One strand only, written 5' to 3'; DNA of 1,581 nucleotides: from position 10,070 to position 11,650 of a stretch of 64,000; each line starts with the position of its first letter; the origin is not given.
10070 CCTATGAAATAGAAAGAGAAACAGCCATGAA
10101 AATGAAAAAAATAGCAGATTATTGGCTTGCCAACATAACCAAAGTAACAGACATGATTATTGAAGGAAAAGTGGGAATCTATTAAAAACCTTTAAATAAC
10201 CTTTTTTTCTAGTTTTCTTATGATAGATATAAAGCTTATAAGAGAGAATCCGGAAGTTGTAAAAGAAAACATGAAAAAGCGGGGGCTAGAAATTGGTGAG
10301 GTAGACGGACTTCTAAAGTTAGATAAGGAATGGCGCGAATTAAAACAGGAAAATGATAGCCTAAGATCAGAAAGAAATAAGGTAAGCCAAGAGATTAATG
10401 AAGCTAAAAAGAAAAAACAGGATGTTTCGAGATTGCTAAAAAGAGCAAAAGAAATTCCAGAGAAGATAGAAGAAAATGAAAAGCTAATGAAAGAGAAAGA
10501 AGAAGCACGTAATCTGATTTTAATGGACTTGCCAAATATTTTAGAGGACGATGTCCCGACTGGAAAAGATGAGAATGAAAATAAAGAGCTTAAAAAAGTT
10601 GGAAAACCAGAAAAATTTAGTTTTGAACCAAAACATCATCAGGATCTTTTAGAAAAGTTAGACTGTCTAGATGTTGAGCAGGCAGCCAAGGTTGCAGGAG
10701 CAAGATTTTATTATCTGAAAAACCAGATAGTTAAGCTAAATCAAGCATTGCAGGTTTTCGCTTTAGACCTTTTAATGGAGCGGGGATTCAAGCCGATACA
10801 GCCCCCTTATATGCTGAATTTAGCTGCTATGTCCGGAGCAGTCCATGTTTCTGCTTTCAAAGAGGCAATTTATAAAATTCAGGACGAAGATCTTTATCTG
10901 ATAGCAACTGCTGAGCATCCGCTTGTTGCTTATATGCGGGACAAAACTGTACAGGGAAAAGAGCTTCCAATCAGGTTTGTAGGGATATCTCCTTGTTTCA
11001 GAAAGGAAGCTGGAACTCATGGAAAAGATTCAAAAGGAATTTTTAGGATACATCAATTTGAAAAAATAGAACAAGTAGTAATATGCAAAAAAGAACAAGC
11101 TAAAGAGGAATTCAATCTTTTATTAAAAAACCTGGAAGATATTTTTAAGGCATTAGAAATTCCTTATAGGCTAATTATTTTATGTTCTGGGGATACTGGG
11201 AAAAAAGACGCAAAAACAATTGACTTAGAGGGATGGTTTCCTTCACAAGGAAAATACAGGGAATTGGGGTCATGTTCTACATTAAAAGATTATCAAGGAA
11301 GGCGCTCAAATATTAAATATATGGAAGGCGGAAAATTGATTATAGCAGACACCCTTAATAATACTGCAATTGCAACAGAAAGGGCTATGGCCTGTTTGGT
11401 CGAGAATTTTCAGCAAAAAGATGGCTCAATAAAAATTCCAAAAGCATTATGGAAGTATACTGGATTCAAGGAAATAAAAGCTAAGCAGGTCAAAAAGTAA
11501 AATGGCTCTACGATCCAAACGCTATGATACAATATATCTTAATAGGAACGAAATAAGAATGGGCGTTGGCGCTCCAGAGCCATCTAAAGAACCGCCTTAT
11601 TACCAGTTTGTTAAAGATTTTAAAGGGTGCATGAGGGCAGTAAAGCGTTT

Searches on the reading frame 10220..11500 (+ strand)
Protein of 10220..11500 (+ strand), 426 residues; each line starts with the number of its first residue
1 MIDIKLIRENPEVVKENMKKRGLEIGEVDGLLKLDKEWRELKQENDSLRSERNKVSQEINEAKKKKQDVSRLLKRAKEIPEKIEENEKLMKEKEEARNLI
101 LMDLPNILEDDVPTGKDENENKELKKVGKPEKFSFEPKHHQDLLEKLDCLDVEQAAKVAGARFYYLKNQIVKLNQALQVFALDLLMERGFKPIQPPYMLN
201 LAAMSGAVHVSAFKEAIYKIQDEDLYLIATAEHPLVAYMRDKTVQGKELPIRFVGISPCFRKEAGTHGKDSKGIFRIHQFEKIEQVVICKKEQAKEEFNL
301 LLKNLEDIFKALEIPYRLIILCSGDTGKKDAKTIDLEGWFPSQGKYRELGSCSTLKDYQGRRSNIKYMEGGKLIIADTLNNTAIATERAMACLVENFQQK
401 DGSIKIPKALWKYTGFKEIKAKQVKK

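Call 11: search_protein_families(library=pfam, proteins=[window:10220-11500:+], max_evalue=0.001)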
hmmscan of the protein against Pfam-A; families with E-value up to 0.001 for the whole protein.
window:10220-11500:+ (426 aa): 2 families
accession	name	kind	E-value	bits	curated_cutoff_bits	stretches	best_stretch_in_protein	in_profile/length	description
PF00587.30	tRNA-synt_2b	-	3.1e-37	128.8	29.3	1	220-397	3-179/179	tRNA synthetase class II core domain (G, H, P, S and T)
PF02403.27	Seryl_tRNA_N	-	2.9e-27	95.5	28.2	1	1-107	1-107/108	Seryl-tRNA synthetase N-terminal domain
